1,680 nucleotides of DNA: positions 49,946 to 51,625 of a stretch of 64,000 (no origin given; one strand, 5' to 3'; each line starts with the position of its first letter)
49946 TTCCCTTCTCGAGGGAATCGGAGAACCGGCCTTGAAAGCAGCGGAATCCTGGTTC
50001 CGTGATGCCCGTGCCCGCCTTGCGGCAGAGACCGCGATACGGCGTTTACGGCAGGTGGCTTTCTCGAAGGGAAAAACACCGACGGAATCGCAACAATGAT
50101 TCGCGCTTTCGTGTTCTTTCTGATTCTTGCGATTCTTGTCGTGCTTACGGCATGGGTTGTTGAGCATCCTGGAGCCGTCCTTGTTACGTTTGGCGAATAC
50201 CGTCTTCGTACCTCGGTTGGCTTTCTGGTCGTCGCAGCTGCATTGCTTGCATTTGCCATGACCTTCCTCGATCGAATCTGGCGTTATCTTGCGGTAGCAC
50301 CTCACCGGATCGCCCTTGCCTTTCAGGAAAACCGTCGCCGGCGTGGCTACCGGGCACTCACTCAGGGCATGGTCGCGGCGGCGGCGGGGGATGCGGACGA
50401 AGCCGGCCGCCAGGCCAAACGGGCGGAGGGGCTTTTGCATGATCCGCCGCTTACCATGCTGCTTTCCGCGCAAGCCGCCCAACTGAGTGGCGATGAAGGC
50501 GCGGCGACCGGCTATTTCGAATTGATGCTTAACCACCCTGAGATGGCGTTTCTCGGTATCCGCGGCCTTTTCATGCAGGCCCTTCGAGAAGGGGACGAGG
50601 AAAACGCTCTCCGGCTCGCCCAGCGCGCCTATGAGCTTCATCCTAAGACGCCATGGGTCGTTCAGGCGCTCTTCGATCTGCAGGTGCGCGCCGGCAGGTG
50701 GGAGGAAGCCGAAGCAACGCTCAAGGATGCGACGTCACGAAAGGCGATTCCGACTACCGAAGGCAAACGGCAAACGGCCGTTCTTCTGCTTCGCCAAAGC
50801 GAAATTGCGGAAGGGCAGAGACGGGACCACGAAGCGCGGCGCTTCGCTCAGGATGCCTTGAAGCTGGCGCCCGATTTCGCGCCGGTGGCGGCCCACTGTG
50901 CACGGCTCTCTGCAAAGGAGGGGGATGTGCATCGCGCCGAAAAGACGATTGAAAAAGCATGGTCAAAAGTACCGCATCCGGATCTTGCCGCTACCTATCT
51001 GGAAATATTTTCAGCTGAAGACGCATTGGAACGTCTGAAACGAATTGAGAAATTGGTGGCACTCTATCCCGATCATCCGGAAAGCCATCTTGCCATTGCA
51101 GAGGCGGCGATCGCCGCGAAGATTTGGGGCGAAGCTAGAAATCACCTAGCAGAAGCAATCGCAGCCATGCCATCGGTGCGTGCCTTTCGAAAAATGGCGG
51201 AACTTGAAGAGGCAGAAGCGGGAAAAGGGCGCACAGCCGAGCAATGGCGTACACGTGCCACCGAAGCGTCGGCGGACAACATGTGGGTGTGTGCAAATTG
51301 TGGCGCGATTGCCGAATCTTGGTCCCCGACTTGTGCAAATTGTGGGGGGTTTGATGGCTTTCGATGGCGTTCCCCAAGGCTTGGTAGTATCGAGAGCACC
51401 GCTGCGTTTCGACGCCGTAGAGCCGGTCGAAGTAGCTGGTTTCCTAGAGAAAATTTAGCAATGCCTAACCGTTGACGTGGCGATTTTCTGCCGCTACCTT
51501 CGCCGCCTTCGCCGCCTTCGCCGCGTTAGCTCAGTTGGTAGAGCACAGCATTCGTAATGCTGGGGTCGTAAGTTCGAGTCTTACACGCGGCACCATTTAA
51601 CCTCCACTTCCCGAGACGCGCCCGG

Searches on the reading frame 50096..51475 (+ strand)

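Call 61: search_protein_families(library=pfam, proteins=[window:50096-51475:+], max_evalue=0.00001)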
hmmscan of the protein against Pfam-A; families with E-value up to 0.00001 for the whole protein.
window:50096-51475:+ (459 aa): 3 families
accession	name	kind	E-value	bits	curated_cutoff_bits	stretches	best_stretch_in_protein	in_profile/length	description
PF07219.19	HemY_N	-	3.5e-25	88.6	31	1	26-132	1-107/107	HemY protein N-terminus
PF14559.12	TPR_19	-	2.5e-16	60.2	25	1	162-214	1-53/68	Tetratricopeptide repeat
PF13428.12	TPR_14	-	3.2e-06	27.7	23.5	0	160-192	9-41/44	Tetratricopeptide repeat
